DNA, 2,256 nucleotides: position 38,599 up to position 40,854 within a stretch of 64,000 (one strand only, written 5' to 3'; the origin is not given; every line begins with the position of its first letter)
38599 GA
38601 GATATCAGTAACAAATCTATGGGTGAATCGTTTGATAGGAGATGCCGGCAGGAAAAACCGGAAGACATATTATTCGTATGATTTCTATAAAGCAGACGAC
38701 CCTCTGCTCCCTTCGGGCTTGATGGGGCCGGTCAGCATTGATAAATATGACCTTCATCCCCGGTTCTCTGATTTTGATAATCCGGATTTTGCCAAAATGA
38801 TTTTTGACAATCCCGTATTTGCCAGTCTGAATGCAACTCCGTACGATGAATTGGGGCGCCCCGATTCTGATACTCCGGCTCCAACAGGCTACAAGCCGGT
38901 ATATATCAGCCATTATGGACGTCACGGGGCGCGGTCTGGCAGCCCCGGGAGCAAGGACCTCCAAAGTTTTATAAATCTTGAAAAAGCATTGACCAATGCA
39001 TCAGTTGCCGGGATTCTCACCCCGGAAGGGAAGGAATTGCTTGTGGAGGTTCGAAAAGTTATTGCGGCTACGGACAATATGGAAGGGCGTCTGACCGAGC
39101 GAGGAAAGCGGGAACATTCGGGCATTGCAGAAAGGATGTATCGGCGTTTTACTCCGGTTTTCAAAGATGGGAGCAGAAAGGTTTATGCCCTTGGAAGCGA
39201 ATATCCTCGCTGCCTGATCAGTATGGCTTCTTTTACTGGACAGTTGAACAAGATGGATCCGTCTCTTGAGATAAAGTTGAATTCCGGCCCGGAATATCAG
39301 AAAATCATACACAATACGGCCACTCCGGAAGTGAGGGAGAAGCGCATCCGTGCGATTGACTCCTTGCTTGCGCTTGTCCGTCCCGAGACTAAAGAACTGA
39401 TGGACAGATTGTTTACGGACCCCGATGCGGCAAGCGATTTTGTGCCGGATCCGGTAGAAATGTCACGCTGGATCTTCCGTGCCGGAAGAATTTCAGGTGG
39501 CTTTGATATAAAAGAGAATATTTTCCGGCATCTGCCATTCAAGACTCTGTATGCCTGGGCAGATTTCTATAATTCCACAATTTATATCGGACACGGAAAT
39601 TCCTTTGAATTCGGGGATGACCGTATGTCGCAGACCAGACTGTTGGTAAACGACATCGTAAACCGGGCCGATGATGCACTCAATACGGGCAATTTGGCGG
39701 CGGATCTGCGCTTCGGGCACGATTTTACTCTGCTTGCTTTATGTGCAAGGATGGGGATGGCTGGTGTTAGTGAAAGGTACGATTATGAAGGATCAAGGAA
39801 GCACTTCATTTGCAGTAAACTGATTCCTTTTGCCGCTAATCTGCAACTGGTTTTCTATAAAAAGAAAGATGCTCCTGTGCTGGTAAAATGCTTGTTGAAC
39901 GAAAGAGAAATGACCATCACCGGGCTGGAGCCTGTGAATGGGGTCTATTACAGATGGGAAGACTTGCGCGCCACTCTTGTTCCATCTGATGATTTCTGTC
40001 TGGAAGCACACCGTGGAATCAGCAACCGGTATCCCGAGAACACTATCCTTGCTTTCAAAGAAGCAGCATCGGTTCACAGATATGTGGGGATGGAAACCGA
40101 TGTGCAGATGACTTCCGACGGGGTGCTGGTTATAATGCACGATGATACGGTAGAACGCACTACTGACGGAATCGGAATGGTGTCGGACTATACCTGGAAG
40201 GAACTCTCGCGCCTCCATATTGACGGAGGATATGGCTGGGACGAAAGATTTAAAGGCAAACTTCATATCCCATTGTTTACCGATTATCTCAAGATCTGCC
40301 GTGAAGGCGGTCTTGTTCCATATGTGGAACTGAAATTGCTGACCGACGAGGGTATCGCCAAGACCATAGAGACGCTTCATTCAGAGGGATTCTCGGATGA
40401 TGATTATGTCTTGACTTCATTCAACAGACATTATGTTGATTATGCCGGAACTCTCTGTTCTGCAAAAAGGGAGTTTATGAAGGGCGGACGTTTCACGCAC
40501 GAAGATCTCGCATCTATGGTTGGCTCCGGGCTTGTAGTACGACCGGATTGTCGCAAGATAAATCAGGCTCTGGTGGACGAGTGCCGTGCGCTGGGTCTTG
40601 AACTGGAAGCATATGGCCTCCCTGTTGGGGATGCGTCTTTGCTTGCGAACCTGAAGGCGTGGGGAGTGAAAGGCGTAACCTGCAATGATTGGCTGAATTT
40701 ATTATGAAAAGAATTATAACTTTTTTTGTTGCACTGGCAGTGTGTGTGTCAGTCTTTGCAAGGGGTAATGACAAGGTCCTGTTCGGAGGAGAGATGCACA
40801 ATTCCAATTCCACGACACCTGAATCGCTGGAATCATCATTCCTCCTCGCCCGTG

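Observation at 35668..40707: A single 1,679-aa lipoprotein fusing a GH106-like glycosidase, a histidine acid phosphatase and a GDPD phosphodiesterase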

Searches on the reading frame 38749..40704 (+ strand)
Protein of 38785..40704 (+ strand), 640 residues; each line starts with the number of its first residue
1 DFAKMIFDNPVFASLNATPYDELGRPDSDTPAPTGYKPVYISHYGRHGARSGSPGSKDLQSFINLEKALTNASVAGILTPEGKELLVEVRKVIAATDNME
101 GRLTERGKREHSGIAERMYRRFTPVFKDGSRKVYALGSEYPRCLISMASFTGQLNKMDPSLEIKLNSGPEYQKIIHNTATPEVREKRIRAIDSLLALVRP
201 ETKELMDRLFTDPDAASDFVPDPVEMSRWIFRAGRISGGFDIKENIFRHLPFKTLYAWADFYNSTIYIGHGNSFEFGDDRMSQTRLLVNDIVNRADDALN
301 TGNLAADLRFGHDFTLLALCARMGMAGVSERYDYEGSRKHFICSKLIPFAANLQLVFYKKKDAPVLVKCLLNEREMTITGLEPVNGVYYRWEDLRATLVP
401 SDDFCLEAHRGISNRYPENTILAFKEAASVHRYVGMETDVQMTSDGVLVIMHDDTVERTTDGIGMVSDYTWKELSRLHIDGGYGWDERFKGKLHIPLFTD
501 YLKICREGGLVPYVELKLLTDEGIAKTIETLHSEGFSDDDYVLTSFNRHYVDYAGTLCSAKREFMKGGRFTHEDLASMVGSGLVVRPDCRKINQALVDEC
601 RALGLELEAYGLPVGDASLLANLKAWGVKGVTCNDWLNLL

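Call 19: find_related_loci(query=window:38785-40704:+, collection=genome_contigs, flank=10000)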
Query window:38785-40704:+ (640 aa) in genome_contigs; peptide patterns used: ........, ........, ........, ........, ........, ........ (x = any residue, [..] = any of these).
65 stretches matched a pattern; 36 encode a relative of the query (tblastn E <= 1e-3); 36 distinct loci.
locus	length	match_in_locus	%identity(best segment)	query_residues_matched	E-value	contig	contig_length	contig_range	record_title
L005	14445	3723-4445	58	399-639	7e-82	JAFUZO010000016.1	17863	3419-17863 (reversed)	MAG: Bacteroidales bacterium isolate RGIG4969 Roe_deer_Rumen-4__c54875, whole genome shotgun sequence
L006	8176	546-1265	57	403-639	3e-81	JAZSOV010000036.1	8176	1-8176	MAG: Alistipes sp. isolate T1900044547_TS20190013.MAGScoT_cleanbin_000053 SGB_159_k141_1807254, whole genome shotgun seq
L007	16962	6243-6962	56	403-639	8e-81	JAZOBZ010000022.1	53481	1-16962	MAG: Alistipes sp. isolate T1900044757_TS20190223.MAGScoT_cleanbin_000049 SGB_2308_k141_989738, whole genome shotgun seq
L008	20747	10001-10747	55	393-639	4e-79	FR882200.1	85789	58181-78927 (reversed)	Bacteroides sp. CAG:709 genomic scaffold, scf114, whole genome shotgun sequence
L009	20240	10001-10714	54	403-639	1e-78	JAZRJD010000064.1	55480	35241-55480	MAG: Alistipes sp. isolate T1900045469_YK20190160.MAGScoT_cleanbin_000043 SGB_7228_k141_2644828, whole genome shotgun se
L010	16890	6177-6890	55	403-639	3e-78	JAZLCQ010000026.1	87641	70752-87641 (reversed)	MAG: Alistipes sp. isolate T1900045048_TC20190041.MAGScoT_cleanbin_000034 SGB_4511_k141_2868304, whole genome shotgun se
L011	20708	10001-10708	56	403-639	2e-78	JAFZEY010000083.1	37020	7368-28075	MAG: Alistipes sp. isolate RGIG7705 Water_buffalos_Rectum-3__c220127, whole genome shotgun sequence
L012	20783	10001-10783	51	370-639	9e-78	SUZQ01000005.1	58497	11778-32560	MAG: Rikenellaceae bacterium isolate SIG180 NODE_12584_length_58497_cov_5.080881, whole genome shotgun sequence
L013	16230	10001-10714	55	403-639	2e-77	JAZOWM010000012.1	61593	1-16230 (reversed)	MAG: Alistipes sp. isolate T1900045522_YK20190216.MAGScoT_cleanbin_000026 SGB_7651_k141_2495226, whole genome shotgun se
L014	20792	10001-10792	50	375-639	4e-77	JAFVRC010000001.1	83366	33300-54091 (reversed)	MAG: Alistipes sp. isolate RGIG5318 Sheep_Colon-2__c27340, whole genome shotgun sequence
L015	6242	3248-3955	57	404-639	3e-77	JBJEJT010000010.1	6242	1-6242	MAG: Candidatus Cryptobacteroides sp. isolate PUUB37_bin.038 NODE_10270_length_6242_cov_4.507839, whole genome shotgun s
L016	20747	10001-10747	52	393-639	6e-77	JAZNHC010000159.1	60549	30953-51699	MAG: Alistipes sp. isolate T1900044696_TS20190162.MAGScoT_cleanbin_000060 SGB_1780_k141_1327162, whole genome shotgun se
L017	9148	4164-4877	55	403-639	1e-76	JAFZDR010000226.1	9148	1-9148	MAG: Alistipes sp. isolate RGIG7672 Water_buffalos_Rectum-1__c964729, whole genome shotgun sequence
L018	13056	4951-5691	54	399-639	9e-77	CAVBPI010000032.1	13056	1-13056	bacterium isolate H07624-L1_cleanbin_000038 genome assembly, contig: Spades_H07624-L1_contig_2177, whole genome shotgun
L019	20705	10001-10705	55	404-639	7e-75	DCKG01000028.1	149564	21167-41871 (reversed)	MAG TPA_asm: Bacteroidales bacterium UBA1680 UBA1680_contig_160, whole genome shotgun sequence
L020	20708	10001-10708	55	404-639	6e-74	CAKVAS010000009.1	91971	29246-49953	MAG: uncultured Bacteroidales bacterium isolate REFINED_METABAT215_TOP10_CONTIGS_1500_ASSEMBLY_K77_MERGED__Hadza_MoBio_h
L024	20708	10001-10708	55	404-639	1e-73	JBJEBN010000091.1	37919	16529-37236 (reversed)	MAG: Candidatus Cryptobacteroides sp. isolate LOHA37_bin.050 NODE_454_length_37919_cov_10.851653, whole genome shotgun s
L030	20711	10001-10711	54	403-639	1e-70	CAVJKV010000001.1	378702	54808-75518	Oscillibacter sp. isolate H07654-L1_cleanbin_000003 genome assembly, contig: Spades_H07654-L1_contig_2, whole genome sho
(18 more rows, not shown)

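Call 44: search_protein_families(library=pfam, proteins=[L020:2040-4361:+, L020:4361-6688:+, L020:6721-7710:+, L020:7875-9878:+, L020:9878-12367:+, L020:12471-13676:+, L020:13808-14689:+, L020:15546-17108:+, L020:17111-18148:+, L024:8408-10708:+], max_evalue=0.001)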
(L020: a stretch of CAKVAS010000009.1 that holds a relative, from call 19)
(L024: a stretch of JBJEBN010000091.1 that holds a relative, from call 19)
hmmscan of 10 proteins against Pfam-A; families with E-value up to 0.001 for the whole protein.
L020:2040-4361:+ (774 aa): 2 families
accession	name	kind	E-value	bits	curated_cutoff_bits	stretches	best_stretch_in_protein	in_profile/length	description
PF13004.13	BACON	-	9e-16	58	25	2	267-319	4-60/61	Putative binding domain, N-terminal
PF18942.5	DUF5689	-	2e-08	34.8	28.6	1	326-538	4-204/217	Family of unknown function (DUF5689)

L020:4361-6688:+ (776 aa): 2 families
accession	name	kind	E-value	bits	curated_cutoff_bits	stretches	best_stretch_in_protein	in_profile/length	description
PF18942.5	DUF5689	-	5.2e-14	53.1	28.6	1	249-466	3-200/217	Family of unknown function (DUF5689)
PF13004.13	BACON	-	5.1e-06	26.8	25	1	185-226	5-50/61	Putative binding domain, N-terminal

L020:6721-7710:+ (330 aa): 1 family
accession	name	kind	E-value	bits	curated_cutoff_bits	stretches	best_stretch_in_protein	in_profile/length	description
PF03372.29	Exo_endo_phos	-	9.8e-13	48.8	24.5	1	49-321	1-225/225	Endonuclease/Exonuclease/phosphatase family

L020:7875-9878:+ (668 aa): 3 families
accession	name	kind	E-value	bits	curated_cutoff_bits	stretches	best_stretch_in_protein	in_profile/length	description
PF10566.15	Glyco_hydro_97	-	6.6e-103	344.3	32.5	1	303-568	1-275/275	Glycoside hydrolase 97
PF14508.12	GH97_N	-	2.5e-48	165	25.3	1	27-298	1-229/229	Glycosyl-hydrolase 97 N-terminal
PF14509.12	GH97_C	-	1.4e-30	105.9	25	1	570-665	1-96/97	Glycosyl-hydrolase 97 C-terminal, oligomerisation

L020:9878-12367:+ (830 aa): 2 families
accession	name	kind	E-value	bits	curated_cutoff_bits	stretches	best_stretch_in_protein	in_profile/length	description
PF00128.31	Alpha-amylase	-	5.6e-71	240.5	22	1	300-744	2-442/446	Alpha amylase, catalytic domain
PF03009.23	GDPD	-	5.2e-28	99.2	23.6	1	47-268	1-236/244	Glycerophosphoryl diester phosphodiesterase family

L020:12471-13676:+ (402 aa): 1 family
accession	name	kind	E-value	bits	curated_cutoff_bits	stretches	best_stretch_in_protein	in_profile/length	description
PF00375.23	SDF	-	3.3e-74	250.7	27.9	1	10-383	1-386/387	Sodium:dicarboxylate symporter family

L020:13808-14689:+ (294 aa): 1 family
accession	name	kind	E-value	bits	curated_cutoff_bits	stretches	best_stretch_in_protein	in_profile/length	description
PF03372.29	Exo_endo_phos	-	2.8e-10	40.8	24.5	1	41-285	1-225/225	Endonuclease/Exonuclease/phosphatase family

L020:15546-17108:+ (521 aa): 4 families
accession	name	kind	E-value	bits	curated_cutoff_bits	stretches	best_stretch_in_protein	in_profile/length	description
PF01637.24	ATPase_2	-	3.1e-14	53.8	33.2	1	46-260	4-223/225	ATPase domain predominantly from Archaea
PF13191.12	AAA_16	-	1.5e-07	32.5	32.6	1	43-163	2-145/167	AAA ATPase domain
PF13173.12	AAA_14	-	2.1e-06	28.2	27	1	63-228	3-127/129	AAA domain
PF13401.12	AAA_22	-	3.6e-05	24.5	27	1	62-195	5-123/130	AAA domain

L020:17111-18148:+ (346 aa): 0 families

L024:8408-10708:+ (767 aa): 4 families
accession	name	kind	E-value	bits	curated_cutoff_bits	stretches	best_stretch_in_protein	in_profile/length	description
PF00884.28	Sulfatase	-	1.9e-37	129.7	25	1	30-321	1-301/301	Sulfatase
PF03009.23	GDPD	-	2.9e-29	103.3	23.6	1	537-658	1-119/244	Glycerophosphoryl diester phosphodiesterase family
PF16347.10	SGSH_C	-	7.7e-11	42.8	29.3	1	279-342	12-70/154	N-sulphoglucosamine sulphohydrolase, C-terminal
PF01663.27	Phosphodiest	-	1.6e-05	25.1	23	0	53-101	18-67/342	Type I phosphodiesterase / nucleotide pyrophosphatase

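Call 52: predict_structure(alignment_id=A2)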
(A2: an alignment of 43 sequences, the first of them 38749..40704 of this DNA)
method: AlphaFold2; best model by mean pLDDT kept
length: 652 residues; sequences in the alignment: 43
mean_pLDDT: 88.7   pTM: 0.72
mean pLDDT of the five models: 88.7, 88.4, 87.6, 86.7, 86.5
residues with pLDDT >= 90: 446; 70-90: 131; 50-70: 52; < 50: 23
segments of 3 or more residues with pLDDT < 50: 423-427, 471-476, 493-497, 649-652
pLDDT, mean of each block of 10 residues (from residue 1): 88 98 97 90 96 97 86 96 98 99 95 93 98 96 95 94 98 96 84 89 94 97 96 97 97 96 98 97 92 88 92 95 91 93 95 95 98 97 97 95 93 57 50 70 75 88 65 55 77 50 68 87 88 95 96 93 96 92 95 94 93 95 77 83 63 39
secondary structure, 60 per line:
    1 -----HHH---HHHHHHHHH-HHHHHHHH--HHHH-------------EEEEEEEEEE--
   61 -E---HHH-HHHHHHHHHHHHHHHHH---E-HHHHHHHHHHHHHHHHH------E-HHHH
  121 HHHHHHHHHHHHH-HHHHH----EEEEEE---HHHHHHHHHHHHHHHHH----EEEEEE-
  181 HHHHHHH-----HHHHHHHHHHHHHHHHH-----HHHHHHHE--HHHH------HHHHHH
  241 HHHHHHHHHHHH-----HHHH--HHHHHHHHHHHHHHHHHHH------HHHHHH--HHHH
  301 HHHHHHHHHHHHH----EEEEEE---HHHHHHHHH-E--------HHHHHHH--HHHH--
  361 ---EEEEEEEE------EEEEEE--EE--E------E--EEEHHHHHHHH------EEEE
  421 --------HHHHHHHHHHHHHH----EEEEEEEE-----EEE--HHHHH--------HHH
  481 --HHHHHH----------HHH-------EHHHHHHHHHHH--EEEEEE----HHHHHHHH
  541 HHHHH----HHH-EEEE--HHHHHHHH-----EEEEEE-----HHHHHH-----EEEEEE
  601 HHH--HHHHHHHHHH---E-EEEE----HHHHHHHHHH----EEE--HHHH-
elements in order: H12-20 H22-29 H32-35 E49-58 H70-86 H92-108 H117-133 H135-139 E144-149 H153-169 E174-179 H181-187 H193-209 H215-221 H225-228 H235-252 H258-261 H264-282 H289-294 H297-313 E318-323 H327-335 H346-352 H355-358 E364-371 E378-383 E400-402 H403-410 E417-420 H429-442 E447-454 E460-462 H465-469 H483-488 H510-520 E523-528 H533-545 E554-557 H560-567 E573-578 H584-589 E595-600 H606-615 E621-624 H629-638 E643-645 H648-651

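Call 54: search_protein_families(library=pfam, proteins=[L008:8015-12409:+, L005:3666-6062:+, L030:9938-12373:+, L015:1673-3982:+, L010:9702-11063:+, L010:6947-8398:-, L010:8408-9865:-, L010:3270-5159:+, L010:1214-3226:+, L010:14676-16883:+], max_evalue=0.001)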
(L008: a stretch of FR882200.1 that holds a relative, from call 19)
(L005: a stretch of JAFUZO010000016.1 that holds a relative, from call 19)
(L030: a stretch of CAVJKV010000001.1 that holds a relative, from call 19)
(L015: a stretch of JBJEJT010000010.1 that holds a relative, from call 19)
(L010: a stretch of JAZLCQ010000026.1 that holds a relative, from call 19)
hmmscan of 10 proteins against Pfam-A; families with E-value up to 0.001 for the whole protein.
L008:8015-12409:+ (1465 aa): 5 families
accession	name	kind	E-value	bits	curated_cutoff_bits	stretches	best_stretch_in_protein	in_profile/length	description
PF10566.15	Glyco_hydro_97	-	3.8e-106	354.9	32.5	1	302-567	1-275/275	Glycoside hydrolase 97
PF00128.31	Alpha-amylase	-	1.8e-72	245.4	22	1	934-1380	2-443/446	Alpha amylase, catalytic domain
PF14508.12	GH97_N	-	1.9e-48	165.4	25.3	1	26-296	1-229/229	Glycosyl-hydrolase 97 N-terminal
PF14509.12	GH97_C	-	3.9e-33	114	25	1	569-665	1-97/97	Glycosyl-hydrolase 97 C-terminal, oligomerisation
PF03009.23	GDPD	-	3.4e-32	112.9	23.6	1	679-902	1-236/244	Glycerophosphoryl diester phosphodiesterase family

L005:3666-6062:+ (799 aa): 2 families
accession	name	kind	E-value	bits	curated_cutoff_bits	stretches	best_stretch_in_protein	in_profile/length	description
PF00128.31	Alpha-amylase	-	1.5e-75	255.6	22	2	278-478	2-193/446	Alpha amylase, catalytic domain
PF03009.23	GDPD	-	6.7e-29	102.1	23.6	1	30-251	1-236/244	Glycerophosphoryl diester phosphodiesterase family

L030:9938-12373:+ (812 aa): 2 families
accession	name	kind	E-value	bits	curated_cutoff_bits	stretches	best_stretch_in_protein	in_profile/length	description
PF00128.31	Alpha-amylase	-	8.2e-74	249.9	22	1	281-727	2-443/446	Alpha amylase, catalytic domain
PF03009.23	GDPD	-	8.7e-26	91.9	23.6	1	28-249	1-236/244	Glycerophosphoryl diester phosphodiesterase family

L015:1673-3982:+ (770 aa): 4 families
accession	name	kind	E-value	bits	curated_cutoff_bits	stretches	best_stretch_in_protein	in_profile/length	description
PF00884.28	Sulfatase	-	4.2e-36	125.2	25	1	28-316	1-300/301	Sulfatase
PF03009.23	GDPD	-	5.5e-28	99.1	23.6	1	531-650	1-117/244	Glycerophosphoryl diester phosphodiesterase family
PF16347.10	SGSH_C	-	7e-12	46.2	29.3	1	275-343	12-77/154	N-sulphoglucosamine sulphohydrolase, C-terminal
PF01663.27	Phosphodiest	-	6e-08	33.1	23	1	231-266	187-222/342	Type I phosphodiesterase / nucleotide pyrophosphatase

L010:9702-11063:+ (454 aa): 1 family
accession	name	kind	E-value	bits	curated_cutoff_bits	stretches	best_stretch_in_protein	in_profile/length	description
PF00328.27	His_Phos_2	-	2.1e-13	50.9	23.6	1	65-408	7-354/354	Histidine phosphatase superfamily (branch 2)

L010:6947-8398:- (483 aa): 1 family
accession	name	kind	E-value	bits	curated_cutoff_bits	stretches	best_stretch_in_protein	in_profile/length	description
PF00474.23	SSF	-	4.6e-30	105.2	22.8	1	32-423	1-393/406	Sodium:solute symporter family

L010:8408-9865:- (485 aa): 1 family
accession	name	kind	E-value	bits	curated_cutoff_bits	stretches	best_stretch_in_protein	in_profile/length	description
PF00202.27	Aminotran_3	-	8.9e-96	321.5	30.5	1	105-482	7-403/403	Aminotransferase class-III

L010:3270-5159:+ (630 aa): 4 families
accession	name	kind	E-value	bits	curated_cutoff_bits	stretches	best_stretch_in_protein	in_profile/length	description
PF02837.24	Glyco_hydro_2_N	-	6.1e-15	56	28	1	38-161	3-134/169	Glycosyl hydrolases family 2, sugar binding domain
PF02836.23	Glyco_hydro_2_C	-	3.5e-11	43.2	21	1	334-470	35-183/302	Glycosyl hydrolases family 2, TIM barrel domain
PF00703.27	Glyco_hydro_2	-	2.5e-10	41.5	23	1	202-297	3-109/109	Glycosyl hydrolases family 2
PF22666.2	Glyco_hydro_2_N2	-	3.3e-05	24.4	27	1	90-172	50-132/167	Glycosyl hydrolase 2 galactose-binding domain-like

L010:1214-3226:+ (671 aa): 0 families

L010:14676-16883:+ (736 aa): 1 family
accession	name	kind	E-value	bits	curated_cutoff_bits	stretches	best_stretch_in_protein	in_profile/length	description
PF19773.5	DUF6259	-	1.4e-112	376.2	28.7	1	233-529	1-299/300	Domain of unknown function (DUF6259)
